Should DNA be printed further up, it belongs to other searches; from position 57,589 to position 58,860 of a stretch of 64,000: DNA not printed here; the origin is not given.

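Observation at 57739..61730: Candidate 3,6-dideoxyhexose (colitose-like) pathway: a PMP-dependent 3-dehydratase with His-His in place of the catalytic Lys, next to an Fcl/ColC homolog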

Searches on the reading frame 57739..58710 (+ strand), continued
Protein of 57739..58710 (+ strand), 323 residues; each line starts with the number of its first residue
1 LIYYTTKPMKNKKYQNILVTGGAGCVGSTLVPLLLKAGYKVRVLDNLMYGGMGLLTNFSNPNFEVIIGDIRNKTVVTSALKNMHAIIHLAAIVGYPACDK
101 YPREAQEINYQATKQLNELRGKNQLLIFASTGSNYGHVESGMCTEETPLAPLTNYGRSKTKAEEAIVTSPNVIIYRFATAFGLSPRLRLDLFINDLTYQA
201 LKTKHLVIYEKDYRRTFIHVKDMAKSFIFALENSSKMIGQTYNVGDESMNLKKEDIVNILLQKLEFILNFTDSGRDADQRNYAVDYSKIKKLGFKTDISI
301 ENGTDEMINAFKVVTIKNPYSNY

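Call 75: find_encoding_contigs(protein=P0135, flank=7000, max_places=1)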
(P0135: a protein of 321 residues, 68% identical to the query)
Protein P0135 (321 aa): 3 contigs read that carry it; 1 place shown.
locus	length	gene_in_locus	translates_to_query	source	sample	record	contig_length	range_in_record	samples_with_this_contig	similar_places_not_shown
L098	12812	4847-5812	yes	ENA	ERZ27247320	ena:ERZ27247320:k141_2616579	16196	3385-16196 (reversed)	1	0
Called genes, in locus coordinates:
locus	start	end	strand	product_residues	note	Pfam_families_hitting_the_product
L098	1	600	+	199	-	?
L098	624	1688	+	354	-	PF04015:DUF362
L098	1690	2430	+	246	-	PF13641:Glyco_tranf_2_3, PF00535:Glycos_transf_2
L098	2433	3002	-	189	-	PF13489:Methyltransf_23, PF07021:MetW (weak), PF13847:Methyltransf_31 (weak), PF13649:Methyltransf_25, PF08241:Methyltransf_11, PF08242:Methyltransf_12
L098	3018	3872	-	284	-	PF03721:UDPG_MGDP_dh_N, PF00984:UDPG_MGDP_dh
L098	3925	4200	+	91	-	-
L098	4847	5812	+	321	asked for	PF04321:RmlD_sub_bind, PF05368:NmrA, PF01073:3Beta_HSD, PF01370:Epimerase, PF02719:Polysacc_synt_2, PF07993:NAD_binding_4 (faint), PF13460:NAD_binding_10 (weak), PF16363:GDP_Man_Dehyd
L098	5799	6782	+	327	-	PF01370:Epimerase, PF02719:Polysacc_synt_2 (faint), PF04321:RmlD_sub_bind (weak), PF16363:GDP_Man_Dehyd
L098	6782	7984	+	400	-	PF13439:Glyco_transf_4, PF13579:Glyco_trans_4_4, PF20706:GT4-conflict (weak), PF00534:Glycos_transf_1, PF13692:Glyco_trans_1_4, PF13524:Glyco_trans_1_2 (weak)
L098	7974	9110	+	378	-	PF13439:Glyco_transf_4, PF13579:Glyco_trans_4_4 (weak), PF20706:GT4-conflict, PF00534:Glycos_transf_1, PF13692:Glyco_trans_1_4, PF13524:Glyco_trans_1_2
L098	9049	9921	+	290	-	PF01209:Ubie_methyltran, PF02353:CMAS, PF13489:Methyltransf_23, PF05175:MTS, PF07021:MetW, PF13847:Methyltransf_31, PF08241:Methyltransf_11, PF08242:Methyltransf_12, +3 more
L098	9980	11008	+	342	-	PF02350:Epimerase_2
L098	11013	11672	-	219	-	PF08003:Methyltransf_9 (weak), PF13489:Methyltransf_23, PF13847:Methyltransf_31, PF08241:Methyltransf_11, PF13649:Methyltransf_25 (faint)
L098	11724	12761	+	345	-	PF00535:Glycos_transf_2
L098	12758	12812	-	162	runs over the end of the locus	PF25084:LbH_EIF2B (weak), PF25087:GMPPB_C (faint), PF00132:Hexapep, PF14602:Hexapep_2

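Call 80: find_related_loci(query=window:57763-58710:+, collection=metagenome_contigs, flank=6000)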
Query window:57763-58710:+ (315 aa) in metagenome_contigs; peptide patterns used: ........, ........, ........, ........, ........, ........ (x = any residue, [..] = any of these).
209 stretches matched a pattern; 3 encode a relative of the query (tblastn E <= 1e-3); 3 distinct loci.
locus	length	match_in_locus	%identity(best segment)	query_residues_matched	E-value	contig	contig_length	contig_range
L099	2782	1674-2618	88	1-315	0e+0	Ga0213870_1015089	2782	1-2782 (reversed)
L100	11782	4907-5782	42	9-299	7e-69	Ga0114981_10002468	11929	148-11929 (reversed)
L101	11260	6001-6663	28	7-217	1e-10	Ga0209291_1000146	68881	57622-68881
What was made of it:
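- Tried and rejected: The single metagenome_contigs scan with the SDR returned only 3 loci, none useful (call 80).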
